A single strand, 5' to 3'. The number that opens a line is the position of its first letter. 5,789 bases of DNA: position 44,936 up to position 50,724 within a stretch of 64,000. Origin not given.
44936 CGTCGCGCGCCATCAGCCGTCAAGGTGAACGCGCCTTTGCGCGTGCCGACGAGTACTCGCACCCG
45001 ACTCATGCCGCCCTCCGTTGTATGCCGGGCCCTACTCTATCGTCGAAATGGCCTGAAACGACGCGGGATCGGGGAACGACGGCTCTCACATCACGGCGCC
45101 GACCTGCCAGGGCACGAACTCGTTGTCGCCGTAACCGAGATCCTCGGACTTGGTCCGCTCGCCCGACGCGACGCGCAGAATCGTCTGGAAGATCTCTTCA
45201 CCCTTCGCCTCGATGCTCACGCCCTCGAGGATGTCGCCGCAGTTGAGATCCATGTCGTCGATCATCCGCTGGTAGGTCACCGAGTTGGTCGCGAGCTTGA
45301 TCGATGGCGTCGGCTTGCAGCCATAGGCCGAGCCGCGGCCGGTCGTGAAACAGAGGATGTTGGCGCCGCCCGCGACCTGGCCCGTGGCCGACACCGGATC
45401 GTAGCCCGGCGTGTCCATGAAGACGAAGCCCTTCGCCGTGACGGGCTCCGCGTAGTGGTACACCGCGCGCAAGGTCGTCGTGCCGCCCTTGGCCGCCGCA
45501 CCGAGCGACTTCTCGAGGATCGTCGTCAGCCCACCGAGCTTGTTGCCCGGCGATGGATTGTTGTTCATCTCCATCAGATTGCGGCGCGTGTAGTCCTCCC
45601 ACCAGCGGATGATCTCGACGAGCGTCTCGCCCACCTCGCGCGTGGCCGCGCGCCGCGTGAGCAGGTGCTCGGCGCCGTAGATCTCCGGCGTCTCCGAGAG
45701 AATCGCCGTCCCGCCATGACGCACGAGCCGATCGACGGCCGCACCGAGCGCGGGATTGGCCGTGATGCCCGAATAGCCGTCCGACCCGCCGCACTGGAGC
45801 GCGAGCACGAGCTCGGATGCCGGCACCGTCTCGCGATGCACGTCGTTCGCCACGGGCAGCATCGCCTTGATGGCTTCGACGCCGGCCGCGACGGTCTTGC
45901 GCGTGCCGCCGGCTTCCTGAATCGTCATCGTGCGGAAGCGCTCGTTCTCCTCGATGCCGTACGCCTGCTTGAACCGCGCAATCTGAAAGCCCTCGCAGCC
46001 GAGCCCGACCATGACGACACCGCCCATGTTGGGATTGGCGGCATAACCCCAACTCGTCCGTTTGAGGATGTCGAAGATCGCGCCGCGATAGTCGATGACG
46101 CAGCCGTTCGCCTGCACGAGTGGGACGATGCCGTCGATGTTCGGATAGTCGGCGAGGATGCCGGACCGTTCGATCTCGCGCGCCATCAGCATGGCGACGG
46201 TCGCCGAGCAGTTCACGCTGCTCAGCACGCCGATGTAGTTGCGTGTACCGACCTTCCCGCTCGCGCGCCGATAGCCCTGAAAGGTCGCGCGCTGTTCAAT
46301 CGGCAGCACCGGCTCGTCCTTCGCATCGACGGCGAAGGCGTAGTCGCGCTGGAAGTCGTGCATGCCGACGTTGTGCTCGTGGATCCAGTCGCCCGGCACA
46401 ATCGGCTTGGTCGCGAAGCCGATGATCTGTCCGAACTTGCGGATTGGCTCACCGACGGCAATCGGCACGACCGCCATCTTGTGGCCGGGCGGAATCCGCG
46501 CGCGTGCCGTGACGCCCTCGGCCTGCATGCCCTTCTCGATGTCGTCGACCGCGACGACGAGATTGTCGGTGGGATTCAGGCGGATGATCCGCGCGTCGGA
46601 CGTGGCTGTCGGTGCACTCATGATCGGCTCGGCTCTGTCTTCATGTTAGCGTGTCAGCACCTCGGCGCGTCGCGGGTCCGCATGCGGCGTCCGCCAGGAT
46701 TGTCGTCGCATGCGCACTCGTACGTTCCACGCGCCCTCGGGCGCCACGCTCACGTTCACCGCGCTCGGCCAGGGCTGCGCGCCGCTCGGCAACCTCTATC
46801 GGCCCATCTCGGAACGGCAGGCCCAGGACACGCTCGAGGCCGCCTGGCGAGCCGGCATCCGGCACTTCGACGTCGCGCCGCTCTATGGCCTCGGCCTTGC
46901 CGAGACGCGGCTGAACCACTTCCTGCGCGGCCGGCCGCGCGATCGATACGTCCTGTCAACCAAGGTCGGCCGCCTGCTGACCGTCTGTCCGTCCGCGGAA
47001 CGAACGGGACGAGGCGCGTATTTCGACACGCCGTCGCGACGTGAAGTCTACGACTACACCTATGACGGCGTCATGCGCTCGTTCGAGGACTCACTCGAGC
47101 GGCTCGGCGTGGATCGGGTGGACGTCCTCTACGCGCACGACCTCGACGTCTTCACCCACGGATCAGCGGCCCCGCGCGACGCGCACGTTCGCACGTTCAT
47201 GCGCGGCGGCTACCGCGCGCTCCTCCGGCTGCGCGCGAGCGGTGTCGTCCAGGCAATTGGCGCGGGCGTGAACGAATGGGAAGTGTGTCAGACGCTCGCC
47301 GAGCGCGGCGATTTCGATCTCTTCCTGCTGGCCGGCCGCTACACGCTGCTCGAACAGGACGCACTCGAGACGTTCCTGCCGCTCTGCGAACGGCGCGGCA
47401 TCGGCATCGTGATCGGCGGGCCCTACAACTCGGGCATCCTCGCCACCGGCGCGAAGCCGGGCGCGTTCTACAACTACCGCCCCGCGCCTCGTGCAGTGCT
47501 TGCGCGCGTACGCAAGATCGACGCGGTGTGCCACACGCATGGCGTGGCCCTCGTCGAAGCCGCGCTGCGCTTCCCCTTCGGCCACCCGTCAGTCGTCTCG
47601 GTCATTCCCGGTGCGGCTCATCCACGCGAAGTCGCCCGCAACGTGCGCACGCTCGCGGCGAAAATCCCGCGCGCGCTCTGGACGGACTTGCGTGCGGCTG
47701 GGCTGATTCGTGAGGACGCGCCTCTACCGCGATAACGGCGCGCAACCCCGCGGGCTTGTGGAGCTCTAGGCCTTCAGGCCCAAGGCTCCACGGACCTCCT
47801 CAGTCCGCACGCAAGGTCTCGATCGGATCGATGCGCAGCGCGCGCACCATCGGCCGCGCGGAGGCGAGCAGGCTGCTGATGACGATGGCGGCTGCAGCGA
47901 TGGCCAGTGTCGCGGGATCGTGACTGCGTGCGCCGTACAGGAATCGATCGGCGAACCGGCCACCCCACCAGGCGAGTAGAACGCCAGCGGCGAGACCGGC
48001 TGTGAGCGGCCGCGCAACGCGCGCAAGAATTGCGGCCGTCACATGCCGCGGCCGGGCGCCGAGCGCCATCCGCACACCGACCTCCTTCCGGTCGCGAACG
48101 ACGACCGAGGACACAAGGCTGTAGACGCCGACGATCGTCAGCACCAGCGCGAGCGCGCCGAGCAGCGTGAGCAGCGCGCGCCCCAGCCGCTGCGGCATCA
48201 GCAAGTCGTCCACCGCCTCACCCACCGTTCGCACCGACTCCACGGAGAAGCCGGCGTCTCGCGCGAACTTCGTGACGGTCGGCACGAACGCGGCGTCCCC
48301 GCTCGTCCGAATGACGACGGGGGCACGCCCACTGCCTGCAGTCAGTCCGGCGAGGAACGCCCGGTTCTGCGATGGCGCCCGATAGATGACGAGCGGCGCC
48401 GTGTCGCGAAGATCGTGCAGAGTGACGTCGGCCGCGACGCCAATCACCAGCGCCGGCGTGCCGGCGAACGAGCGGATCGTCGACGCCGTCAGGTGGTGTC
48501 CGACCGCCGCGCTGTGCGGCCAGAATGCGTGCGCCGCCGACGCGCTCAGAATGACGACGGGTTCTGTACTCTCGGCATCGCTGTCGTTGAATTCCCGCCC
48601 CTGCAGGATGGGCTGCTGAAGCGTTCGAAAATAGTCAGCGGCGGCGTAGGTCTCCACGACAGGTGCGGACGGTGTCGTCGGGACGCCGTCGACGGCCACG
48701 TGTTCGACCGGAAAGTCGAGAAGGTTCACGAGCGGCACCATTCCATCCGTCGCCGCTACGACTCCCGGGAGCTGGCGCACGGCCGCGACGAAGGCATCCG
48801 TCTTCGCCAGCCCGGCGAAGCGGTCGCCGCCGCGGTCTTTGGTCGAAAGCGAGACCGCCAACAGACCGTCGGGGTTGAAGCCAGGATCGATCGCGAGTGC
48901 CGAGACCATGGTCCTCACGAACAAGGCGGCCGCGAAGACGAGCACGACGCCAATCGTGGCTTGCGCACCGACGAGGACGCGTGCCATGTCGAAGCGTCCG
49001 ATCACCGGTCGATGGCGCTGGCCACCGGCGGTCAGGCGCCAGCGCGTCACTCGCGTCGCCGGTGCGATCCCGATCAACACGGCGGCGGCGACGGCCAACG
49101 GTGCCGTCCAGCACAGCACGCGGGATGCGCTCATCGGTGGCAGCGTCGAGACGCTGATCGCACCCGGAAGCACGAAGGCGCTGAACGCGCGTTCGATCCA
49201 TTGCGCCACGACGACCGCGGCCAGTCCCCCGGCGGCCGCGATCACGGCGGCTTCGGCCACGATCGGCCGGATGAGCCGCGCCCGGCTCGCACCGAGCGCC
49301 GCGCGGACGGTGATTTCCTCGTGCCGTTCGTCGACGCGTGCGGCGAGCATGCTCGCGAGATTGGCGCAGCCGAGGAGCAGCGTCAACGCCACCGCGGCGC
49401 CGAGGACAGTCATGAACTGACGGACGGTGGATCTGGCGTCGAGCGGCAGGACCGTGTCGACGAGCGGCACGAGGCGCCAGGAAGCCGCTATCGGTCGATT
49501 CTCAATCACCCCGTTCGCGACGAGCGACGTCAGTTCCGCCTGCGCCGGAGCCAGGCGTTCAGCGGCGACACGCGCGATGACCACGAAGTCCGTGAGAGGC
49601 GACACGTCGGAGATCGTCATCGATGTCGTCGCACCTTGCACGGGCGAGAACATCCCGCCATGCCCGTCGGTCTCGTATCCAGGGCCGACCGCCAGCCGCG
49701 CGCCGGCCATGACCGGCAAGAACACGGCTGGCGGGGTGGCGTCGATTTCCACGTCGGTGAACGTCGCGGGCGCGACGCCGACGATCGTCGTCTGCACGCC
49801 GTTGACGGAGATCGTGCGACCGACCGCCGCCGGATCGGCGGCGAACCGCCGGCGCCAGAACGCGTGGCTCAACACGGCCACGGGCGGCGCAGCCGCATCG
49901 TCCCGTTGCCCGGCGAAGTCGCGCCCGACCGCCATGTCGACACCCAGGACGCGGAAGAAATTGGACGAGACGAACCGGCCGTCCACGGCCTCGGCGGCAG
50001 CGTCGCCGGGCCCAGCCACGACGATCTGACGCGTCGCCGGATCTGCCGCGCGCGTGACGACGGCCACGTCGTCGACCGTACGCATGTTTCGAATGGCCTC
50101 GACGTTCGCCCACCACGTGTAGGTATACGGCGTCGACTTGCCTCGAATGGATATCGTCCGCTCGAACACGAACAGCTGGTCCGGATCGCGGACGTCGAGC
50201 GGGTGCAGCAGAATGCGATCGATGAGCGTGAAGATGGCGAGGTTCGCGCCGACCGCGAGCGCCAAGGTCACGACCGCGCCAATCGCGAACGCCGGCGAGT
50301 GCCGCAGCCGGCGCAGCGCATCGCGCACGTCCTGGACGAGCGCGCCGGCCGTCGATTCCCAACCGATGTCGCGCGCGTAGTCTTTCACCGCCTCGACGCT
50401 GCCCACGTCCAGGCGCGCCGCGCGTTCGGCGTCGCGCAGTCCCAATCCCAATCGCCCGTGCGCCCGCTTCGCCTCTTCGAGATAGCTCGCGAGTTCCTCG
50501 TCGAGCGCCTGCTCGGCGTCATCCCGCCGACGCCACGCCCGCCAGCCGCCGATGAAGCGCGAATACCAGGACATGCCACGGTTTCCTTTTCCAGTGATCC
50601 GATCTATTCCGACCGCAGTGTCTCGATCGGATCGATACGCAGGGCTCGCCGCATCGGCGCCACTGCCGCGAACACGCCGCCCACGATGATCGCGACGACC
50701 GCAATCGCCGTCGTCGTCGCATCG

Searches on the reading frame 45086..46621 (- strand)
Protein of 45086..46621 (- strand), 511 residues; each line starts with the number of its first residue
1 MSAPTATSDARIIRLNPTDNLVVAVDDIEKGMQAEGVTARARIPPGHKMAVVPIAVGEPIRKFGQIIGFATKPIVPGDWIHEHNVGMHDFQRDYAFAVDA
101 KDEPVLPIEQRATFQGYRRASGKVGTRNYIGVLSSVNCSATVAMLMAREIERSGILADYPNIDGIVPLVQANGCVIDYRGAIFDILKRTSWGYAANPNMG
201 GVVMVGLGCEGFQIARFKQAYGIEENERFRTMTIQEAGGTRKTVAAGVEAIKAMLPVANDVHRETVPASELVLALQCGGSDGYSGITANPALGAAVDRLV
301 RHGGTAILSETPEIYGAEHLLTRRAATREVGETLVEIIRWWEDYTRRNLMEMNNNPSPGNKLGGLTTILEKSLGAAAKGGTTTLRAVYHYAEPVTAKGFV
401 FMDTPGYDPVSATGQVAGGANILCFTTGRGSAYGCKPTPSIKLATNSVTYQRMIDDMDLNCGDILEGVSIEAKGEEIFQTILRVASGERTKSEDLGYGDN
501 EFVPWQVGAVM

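Call 84: search_protein_families(library=pfam, proteins=[window:45086-46621:-], max_evalue=0.00001)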
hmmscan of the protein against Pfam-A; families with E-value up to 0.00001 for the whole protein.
window:45086-46621:- (511 aa): 3 families
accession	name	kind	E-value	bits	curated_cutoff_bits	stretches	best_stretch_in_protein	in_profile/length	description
PF20629.2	GD_AH_C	-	1.3e-103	346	26.8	1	268-509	1-241/242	D-galactarate/Altronate dehydratase, C-terminal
PF04295.18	GD_AH_second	-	2e-41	141.7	27.3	1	116-259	1-136/136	D-galactarate dehydratase/Altronate hydrolase, second domain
PF08666.17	SAF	-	7.6e-08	33.2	21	1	19-85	1-62/63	SAF domain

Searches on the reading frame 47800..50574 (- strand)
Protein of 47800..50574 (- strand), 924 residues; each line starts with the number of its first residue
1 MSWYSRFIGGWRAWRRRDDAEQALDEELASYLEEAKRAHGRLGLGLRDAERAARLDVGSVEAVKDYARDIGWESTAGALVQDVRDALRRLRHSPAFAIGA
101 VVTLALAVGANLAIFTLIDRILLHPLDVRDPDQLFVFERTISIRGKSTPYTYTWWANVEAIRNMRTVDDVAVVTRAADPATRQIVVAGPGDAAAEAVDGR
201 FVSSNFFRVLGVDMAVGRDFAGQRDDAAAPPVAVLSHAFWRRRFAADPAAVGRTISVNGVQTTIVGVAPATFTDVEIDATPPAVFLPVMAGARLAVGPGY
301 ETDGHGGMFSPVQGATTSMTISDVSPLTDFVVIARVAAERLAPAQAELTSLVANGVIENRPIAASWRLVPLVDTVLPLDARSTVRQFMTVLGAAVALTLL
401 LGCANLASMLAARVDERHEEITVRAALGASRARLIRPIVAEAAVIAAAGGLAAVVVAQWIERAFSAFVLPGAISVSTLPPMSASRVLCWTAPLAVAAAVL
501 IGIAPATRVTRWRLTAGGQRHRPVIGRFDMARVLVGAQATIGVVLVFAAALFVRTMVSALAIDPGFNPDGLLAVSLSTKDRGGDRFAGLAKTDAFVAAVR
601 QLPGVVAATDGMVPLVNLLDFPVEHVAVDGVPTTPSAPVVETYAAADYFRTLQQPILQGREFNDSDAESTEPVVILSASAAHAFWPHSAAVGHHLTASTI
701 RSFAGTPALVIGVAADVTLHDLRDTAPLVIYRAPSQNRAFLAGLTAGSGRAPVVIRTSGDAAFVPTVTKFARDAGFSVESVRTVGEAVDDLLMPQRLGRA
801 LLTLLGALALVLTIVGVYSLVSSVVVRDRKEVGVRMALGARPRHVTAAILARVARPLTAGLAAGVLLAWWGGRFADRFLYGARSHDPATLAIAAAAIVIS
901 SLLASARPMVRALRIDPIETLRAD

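Call 84: search_protein_families(library=pfam, proteins=[window:47800-50574:-], max_evalue=0.00001)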
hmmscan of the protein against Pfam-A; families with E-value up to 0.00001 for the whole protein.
window:47800-50574:- (924 aa): 2 families
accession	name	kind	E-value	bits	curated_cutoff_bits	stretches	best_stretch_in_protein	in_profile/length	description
PF12704.14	MacB_PCD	-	3e-26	93.4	27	2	100-291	4-176/207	MacB-like periplasmic core domain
PF02687.27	FtsX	-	3.3e-22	79.2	25.5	2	804-917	2-120/120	FtsX-like permease C-terminal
